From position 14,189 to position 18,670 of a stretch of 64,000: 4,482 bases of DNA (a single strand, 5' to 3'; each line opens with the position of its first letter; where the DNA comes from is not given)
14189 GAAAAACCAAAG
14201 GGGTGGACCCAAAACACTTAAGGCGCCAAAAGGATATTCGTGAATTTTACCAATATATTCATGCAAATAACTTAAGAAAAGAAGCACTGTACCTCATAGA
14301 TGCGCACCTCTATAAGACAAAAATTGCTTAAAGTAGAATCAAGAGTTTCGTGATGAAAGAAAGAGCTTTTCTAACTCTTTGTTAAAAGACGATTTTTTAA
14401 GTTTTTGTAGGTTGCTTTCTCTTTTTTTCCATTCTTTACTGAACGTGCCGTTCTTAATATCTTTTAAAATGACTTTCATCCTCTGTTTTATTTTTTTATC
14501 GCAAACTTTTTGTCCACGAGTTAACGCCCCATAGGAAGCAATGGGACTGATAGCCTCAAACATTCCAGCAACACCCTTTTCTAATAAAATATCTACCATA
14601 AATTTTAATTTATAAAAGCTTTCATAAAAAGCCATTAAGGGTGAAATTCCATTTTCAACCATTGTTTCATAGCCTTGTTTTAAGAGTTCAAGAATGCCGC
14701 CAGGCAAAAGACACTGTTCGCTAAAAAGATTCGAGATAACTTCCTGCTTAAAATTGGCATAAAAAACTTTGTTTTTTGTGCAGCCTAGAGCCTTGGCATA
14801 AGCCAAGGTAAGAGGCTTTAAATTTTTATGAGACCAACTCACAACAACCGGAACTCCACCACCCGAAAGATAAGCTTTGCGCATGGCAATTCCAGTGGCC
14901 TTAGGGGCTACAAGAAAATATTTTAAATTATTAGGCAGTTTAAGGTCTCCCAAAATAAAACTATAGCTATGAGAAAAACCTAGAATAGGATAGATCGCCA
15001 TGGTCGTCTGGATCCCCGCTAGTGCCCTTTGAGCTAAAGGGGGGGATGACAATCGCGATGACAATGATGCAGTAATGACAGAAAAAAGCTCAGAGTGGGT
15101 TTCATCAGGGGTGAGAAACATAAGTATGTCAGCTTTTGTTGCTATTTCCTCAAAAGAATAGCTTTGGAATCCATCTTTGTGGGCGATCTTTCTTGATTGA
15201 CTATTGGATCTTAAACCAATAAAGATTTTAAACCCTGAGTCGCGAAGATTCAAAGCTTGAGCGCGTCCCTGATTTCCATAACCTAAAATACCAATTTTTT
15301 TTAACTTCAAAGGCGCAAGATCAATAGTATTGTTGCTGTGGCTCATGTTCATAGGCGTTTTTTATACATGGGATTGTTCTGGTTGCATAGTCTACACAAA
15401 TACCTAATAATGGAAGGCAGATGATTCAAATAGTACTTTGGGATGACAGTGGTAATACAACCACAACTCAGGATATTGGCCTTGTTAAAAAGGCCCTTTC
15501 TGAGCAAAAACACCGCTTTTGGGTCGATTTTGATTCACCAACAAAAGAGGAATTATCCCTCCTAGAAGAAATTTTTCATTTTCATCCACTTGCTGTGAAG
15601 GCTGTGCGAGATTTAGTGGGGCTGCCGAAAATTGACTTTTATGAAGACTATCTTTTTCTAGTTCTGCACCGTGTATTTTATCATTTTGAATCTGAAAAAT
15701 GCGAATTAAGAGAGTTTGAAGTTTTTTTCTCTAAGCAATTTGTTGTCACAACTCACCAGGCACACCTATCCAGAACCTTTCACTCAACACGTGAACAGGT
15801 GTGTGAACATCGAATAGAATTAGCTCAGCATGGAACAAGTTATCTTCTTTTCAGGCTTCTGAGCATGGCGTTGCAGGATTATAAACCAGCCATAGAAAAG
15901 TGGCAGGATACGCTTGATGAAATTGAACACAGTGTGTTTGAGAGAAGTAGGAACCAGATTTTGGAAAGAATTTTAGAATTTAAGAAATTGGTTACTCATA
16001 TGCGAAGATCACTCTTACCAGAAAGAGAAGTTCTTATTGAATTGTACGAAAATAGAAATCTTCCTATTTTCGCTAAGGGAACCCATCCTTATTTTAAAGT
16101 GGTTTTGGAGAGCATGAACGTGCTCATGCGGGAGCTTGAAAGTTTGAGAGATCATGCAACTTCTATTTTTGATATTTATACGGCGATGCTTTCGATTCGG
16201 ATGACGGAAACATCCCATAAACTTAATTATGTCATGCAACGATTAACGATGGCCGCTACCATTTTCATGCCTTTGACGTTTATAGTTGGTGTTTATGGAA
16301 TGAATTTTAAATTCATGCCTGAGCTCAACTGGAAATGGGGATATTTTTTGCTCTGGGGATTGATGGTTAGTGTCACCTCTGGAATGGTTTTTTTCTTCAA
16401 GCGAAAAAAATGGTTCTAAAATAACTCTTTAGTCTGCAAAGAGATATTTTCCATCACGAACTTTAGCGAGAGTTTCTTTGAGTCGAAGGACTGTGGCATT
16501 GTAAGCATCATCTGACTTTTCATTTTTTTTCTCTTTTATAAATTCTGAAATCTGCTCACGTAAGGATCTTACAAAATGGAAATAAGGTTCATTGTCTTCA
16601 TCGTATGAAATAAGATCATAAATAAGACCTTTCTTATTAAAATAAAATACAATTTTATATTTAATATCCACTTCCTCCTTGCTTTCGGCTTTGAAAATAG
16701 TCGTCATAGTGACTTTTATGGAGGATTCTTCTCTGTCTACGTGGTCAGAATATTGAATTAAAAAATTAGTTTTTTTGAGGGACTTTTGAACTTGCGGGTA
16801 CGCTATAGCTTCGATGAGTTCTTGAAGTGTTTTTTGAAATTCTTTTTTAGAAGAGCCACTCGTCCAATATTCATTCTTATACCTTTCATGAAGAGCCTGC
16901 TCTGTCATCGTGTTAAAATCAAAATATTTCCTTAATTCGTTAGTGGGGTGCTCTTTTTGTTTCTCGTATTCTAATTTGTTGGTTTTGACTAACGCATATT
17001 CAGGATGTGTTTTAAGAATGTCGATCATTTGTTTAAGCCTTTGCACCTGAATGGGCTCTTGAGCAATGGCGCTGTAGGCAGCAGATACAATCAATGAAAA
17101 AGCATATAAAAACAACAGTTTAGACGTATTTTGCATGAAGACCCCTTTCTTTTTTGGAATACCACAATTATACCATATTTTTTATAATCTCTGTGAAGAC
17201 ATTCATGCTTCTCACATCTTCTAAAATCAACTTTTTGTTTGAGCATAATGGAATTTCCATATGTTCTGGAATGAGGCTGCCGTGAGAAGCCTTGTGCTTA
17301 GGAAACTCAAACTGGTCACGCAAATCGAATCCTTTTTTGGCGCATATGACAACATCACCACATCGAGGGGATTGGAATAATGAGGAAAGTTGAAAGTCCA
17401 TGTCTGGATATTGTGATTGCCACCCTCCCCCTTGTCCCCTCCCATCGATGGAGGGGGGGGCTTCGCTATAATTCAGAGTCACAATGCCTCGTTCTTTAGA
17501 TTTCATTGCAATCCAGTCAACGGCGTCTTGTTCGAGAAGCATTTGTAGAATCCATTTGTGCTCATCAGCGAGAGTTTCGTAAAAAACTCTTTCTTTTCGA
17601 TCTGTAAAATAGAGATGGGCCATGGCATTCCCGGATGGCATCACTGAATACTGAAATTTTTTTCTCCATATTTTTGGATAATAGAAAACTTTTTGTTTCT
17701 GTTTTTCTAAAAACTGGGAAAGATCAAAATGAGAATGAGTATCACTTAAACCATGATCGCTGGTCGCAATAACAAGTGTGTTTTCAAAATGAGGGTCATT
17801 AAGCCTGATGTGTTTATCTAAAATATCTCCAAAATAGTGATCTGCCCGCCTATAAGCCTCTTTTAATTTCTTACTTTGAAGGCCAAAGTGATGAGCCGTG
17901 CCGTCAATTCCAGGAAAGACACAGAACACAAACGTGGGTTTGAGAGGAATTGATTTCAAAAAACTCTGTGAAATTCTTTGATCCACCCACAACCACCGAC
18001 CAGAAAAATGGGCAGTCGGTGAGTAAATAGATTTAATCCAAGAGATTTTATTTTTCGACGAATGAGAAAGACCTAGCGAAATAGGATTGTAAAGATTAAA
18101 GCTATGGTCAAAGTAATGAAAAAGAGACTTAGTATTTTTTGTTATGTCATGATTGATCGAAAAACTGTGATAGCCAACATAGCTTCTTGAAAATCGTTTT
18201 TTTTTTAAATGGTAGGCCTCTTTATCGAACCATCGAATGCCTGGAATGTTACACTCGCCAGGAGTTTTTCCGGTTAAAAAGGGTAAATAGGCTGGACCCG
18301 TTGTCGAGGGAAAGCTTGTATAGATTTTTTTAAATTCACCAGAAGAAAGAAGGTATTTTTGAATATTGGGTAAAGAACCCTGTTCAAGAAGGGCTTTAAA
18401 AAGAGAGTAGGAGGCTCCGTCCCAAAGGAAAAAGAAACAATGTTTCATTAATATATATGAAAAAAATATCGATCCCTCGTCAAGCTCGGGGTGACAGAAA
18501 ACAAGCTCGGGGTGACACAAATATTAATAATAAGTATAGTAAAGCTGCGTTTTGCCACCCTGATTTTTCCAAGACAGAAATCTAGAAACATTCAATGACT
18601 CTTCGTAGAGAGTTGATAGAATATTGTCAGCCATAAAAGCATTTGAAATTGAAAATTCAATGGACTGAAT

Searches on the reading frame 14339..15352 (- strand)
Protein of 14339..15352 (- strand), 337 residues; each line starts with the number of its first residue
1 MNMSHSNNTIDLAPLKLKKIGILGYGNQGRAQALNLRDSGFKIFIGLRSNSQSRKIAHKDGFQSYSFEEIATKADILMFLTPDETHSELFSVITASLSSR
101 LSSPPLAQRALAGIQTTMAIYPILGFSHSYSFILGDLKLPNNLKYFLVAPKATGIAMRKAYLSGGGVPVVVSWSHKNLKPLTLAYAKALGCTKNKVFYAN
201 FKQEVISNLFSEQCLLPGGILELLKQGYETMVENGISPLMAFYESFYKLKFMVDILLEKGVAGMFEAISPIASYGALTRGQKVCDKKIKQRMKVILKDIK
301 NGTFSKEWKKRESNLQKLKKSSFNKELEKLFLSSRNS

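Call 19: search_protein_families(library=pfam, proteins=[window:14339-15352:-], max_evalue=0.001)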
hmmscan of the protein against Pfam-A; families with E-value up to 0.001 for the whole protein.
window:14339-15352:- (337 aa): 5 families
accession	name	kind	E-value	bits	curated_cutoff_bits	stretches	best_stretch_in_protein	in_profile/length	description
PF07991.19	KARI_N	-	8.4e-40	136.5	20.6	2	15-97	2-85/165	Acetohydroxy acid isomeroreductase, NADPH-binding domain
PF01450.25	KARI_C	-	3.5e-34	118.6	29.1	1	201-328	1-132/144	Ketol-acid reductoisomerase, C-terminal domain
PF02826.25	2-Hacid_dh_C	-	2.3e-07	30.8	25.1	1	10-85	29-103/178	D-isomer specific 2-hydroxyacid dehydrogenase, NAD binding domain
PF03807.23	F420_oxidored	-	1.5e-06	29.1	21.6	1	19-93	1-79/94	NADP oxidoreductase coenzyme F420-dependent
PF03446.21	NAD_binding_2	-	0.00018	22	21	1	19-87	1-69/161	NAD binding domain of 6-phosphogluconate dehydrogenase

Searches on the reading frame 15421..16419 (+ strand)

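Call 19: search_protein_families(library=pfam, proteins=[window:15421-16419:+], max_evalue=0.001)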
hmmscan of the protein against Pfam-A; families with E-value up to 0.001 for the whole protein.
window:15421-16419:+ (332 aa): 1 family
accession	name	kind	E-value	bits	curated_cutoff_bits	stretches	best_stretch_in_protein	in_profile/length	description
PF01544.23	CorA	-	2.3e-63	214.7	27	1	33-328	5-292/292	CorA-like Mg2+ transporter protein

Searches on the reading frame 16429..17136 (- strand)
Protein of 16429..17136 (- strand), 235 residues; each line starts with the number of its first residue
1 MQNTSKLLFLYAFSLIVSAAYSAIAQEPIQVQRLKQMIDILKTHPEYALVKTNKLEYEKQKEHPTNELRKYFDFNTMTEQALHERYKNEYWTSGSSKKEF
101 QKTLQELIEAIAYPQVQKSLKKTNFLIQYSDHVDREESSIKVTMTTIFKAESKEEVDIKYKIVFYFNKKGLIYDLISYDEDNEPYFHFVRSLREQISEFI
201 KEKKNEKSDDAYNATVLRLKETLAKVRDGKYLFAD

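Call 18: search_protein_families(library=pfam, proteins=[window:16429-17136:-], max_evalue=0.001)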
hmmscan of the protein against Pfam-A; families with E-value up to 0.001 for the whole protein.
window:16429-17136:- (235 aa): 1 family
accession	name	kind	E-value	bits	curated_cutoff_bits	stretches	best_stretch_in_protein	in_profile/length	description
PF05494.18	MlaC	-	6e-05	23.3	26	1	51-176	12-134/166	MlaC protein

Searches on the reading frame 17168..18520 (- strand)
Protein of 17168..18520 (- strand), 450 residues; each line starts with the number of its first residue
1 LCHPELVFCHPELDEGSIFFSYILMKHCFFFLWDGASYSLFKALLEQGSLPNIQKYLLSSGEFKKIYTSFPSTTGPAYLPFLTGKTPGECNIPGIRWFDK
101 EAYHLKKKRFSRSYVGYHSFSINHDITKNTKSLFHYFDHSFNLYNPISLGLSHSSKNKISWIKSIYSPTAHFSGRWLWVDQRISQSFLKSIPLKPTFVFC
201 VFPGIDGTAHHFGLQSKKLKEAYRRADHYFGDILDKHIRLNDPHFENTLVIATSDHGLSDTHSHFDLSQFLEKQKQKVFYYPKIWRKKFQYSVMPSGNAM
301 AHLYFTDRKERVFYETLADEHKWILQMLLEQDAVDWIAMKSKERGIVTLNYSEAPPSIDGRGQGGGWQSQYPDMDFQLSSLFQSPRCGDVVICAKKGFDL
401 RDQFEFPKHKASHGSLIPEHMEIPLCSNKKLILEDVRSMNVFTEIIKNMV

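Call 18: search_protein_families(library=pfam, proteins=[window:17168-18520:-], max_evalue=0.001)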
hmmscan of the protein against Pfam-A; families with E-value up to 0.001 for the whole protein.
window:17168-18520:- (450 aa): 2 families
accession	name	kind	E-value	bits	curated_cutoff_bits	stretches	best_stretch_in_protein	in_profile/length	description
PF01663.27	Phosphodiest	-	1.1e-26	94.7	23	1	31-415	4-341/342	Type I phosphodiesterase / nucleotide pyrophosphatase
PF02995.22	DUF229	-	0.00096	18.4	25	0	222-290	309-376/496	Protein of unknown function (DUF229)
